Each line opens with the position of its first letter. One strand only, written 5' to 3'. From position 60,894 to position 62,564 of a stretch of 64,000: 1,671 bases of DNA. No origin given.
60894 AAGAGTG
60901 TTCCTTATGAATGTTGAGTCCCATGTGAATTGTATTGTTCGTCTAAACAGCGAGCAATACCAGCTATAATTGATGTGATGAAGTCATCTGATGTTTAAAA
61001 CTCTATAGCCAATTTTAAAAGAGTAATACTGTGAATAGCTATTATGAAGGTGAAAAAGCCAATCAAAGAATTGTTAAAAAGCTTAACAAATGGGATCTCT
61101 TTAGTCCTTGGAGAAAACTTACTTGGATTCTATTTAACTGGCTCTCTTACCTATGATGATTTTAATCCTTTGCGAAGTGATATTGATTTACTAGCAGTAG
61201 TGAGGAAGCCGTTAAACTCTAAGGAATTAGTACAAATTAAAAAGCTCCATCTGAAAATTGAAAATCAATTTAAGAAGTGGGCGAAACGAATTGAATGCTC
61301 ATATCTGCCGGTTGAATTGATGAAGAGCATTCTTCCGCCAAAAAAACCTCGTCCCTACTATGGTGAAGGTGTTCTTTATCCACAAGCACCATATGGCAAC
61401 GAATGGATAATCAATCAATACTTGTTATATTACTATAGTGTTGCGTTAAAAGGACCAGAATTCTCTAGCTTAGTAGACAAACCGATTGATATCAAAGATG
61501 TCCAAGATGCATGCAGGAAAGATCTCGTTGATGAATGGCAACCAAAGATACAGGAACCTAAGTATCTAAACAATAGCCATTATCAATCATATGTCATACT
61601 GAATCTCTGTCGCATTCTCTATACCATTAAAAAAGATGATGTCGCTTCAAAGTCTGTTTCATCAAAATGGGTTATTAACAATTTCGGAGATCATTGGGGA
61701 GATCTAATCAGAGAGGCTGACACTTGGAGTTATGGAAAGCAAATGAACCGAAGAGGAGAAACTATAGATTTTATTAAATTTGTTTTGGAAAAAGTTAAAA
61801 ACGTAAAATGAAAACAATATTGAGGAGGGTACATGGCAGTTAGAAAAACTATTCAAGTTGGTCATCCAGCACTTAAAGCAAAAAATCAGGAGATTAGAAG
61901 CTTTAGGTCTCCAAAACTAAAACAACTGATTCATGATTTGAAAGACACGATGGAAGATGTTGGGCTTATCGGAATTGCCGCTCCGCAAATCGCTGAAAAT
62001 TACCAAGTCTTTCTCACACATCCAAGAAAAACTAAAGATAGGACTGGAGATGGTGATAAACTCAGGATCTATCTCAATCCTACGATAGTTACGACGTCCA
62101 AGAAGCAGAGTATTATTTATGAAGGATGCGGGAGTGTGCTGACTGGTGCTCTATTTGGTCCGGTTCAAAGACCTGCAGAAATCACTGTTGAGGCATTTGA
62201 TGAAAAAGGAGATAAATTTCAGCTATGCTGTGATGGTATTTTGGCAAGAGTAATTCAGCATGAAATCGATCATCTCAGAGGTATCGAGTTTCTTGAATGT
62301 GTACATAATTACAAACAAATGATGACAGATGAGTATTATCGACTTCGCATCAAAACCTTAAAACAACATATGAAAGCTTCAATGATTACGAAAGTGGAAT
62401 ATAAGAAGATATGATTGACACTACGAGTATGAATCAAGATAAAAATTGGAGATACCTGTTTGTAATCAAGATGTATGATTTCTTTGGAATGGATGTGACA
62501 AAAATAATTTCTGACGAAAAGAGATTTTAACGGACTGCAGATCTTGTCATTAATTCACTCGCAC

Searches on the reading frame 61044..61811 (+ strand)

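Call 84: search_protein_families(library=pfam, proteins=[window:61044-61811:+], max_evalue=0.001)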
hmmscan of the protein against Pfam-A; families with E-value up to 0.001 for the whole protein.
window:61044-61811:+ (255 aa): 2 families
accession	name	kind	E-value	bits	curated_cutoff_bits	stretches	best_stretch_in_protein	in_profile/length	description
PF13427.11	AadA_C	-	2.1e-13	50.8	22.2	1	146-235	4-84/103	Aminoglycoside adenylyltransferase, C-terminal domain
PF01909.29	NTP_transf_2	-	5.3e-05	24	21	1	29-75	17-59/93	Nucleotidyltransferase domain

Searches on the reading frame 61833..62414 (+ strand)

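Call 84: search_protein_families(library=pfam, proteins=[window:61833-62414:+], max_evalue=0.001)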
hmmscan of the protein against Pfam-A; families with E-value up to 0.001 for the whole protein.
window:61833-62414:+ (193 aa): 1 family
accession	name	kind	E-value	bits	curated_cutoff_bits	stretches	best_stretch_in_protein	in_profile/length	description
PF01327.26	Pep_deformylase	-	1.3e-37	129.3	22.8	1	4-161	2-154/156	Polypeptide deformylase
